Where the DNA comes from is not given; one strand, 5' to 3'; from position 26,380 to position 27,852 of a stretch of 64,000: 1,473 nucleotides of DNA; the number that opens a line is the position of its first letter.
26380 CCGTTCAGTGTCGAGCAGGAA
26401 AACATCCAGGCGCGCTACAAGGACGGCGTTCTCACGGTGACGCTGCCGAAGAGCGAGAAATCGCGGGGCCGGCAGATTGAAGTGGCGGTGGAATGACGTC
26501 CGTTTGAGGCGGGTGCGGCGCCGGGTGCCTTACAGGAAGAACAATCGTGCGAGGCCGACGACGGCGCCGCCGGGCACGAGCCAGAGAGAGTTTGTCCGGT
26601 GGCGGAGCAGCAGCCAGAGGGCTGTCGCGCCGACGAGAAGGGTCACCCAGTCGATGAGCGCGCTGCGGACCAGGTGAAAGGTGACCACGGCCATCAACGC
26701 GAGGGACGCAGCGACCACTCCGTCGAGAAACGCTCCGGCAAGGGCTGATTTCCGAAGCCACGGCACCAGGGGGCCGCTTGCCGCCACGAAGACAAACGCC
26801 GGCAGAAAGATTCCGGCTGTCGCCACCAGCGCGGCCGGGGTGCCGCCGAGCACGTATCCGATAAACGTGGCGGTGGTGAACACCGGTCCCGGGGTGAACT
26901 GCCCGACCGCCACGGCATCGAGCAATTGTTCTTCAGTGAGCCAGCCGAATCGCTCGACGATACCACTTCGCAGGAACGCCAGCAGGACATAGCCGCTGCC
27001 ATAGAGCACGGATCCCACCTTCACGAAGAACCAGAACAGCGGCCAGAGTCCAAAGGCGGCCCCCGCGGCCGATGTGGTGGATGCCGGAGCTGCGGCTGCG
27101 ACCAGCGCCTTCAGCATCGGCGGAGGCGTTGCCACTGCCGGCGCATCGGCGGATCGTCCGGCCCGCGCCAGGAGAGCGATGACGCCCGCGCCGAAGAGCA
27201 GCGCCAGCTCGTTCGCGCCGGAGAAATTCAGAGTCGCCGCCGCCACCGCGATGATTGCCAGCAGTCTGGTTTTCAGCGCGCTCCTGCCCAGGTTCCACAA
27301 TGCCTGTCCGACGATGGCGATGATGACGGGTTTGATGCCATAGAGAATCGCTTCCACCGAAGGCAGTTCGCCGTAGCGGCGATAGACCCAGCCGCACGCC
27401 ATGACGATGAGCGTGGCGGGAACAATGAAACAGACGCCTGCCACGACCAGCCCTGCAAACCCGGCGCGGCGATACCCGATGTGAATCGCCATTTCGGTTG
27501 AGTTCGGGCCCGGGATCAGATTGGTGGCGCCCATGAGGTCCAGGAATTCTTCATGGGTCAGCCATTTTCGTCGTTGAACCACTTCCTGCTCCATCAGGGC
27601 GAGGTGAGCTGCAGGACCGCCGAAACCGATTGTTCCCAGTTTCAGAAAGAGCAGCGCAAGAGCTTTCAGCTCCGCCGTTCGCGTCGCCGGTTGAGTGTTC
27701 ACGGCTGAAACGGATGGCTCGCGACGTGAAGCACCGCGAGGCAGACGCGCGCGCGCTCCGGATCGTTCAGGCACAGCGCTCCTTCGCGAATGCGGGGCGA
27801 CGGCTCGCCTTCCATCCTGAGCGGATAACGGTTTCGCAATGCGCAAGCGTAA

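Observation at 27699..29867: DUF455 ferritin-like di-iron domain fused to an ATP-grasp ligase and translationally coupled to chrA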

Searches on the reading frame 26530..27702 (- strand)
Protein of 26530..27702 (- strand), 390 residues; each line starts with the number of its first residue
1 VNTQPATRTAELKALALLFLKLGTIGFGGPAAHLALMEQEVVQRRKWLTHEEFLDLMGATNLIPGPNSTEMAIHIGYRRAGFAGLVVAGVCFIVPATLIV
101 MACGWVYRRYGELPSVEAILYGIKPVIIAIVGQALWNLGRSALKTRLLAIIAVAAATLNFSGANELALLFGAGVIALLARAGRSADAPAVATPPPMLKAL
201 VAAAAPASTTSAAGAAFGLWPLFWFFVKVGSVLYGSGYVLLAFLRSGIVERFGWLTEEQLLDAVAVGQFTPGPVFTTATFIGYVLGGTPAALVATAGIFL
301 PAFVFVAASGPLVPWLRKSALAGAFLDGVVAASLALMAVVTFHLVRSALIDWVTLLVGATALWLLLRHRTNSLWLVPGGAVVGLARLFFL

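Call 7: search_protein_families(library=pfam, proteins=[window:26530-27702:-], max_evalue=0.1)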
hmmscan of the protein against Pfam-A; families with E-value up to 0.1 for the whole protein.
window:26530-27702:- (390 aa): 1 family
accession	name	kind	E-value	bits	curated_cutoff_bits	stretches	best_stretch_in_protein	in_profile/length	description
PF02417.20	Chromate_transp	-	3.4e-83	278.1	28.6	2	15-176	3-165/166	Chromate transporter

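Call 8: search_protein_families(library=ncbifam, proteins=[window:26530-27702:-], max_evalue=0.1)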
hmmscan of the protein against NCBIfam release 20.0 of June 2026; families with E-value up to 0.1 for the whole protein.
window:26530-27702:- (390 aa): 3 families
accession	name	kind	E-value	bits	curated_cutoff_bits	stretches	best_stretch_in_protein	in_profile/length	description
TIGR00937.1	2A51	subfamily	1.6e-96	324.2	171.7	1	19-383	1-368/368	chromate efflux transporter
NF053760.1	ChrTpChrABac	equivalog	8.9e-32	110.7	250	2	17-145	8-136/178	chromate efflux transporter ChrA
NF053759.1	ChrTpChrBBac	equivalog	4.9e-31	107.8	250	2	14-169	3-157/180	chromate efflux transporter ChrB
